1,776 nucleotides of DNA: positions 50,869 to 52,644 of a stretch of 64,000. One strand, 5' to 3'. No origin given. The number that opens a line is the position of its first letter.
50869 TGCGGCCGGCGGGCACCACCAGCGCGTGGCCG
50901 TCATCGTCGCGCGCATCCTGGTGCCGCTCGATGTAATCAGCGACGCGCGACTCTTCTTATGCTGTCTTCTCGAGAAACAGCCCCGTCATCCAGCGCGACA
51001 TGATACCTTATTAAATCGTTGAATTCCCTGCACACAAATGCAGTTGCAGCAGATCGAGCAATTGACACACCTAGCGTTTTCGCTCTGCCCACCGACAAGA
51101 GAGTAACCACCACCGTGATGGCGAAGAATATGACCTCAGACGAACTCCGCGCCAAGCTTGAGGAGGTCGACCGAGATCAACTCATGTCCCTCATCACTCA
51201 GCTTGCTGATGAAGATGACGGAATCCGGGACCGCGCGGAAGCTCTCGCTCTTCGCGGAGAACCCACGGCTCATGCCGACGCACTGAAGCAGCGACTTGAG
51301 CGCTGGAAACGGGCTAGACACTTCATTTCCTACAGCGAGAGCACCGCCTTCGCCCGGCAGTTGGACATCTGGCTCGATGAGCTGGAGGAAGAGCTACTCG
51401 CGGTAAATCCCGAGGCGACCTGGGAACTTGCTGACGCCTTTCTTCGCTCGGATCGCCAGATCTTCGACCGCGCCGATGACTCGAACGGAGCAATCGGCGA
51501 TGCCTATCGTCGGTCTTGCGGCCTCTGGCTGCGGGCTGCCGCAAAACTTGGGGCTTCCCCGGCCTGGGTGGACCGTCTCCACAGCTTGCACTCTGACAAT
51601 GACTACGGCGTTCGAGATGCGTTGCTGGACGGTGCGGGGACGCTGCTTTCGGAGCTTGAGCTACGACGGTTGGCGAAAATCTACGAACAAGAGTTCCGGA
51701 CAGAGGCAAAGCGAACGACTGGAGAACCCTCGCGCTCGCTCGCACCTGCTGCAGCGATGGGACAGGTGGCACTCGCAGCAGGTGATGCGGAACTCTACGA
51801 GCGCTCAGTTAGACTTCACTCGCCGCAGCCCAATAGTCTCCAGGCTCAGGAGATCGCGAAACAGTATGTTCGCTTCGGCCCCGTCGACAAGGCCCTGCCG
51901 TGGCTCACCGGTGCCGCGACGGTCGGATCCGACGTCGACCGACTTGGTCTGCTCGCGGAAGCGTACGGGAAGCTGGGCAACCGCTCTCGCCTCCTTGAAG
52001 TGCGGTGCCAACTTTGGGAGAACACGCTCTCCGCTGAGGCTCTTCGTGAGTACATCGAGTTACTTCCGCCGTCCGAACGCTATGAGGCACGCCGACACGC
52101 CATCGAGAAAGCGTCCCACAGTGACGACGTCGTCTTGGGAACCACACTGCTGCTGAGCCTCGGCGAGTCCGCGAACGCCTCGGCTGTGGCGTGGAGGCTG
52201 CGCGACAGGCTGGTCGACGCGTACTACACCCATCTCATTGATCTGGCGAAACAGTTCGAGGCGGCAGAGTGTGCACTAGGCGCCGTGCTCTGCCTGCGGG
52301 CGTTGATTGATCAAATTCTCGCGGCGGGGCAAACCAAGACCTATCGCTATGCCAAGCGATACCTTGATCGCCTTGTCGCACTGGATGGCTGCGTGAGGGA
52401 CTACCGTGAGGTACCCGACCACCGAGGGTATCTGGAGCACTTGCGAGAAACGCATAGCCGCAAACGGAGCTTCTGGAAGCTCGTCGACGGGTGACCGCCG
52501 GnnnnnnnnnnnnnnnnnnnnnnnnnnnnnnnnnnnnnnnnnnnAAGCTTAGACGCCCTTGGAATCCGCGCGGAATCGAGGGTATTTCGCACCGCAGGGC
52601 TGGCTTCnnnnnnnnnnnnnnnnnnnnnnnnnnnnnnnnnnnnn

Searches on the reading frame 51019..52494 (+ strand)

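Call 52: search_protein_families(library=pfam, max_evalue=0.00001, proteins=[window:51019-52494:+])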
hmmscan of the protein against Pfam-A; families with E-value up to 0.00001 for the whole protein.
window:51019-52494:+ (491 aa): 1 family
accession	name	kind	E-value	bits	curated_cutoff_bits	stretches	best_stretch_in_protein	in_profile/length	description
PF21810.3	DUF6880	-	1.5e-41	143.4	27.3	1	47-487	11-471/472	Family of unknown function (DUF6880)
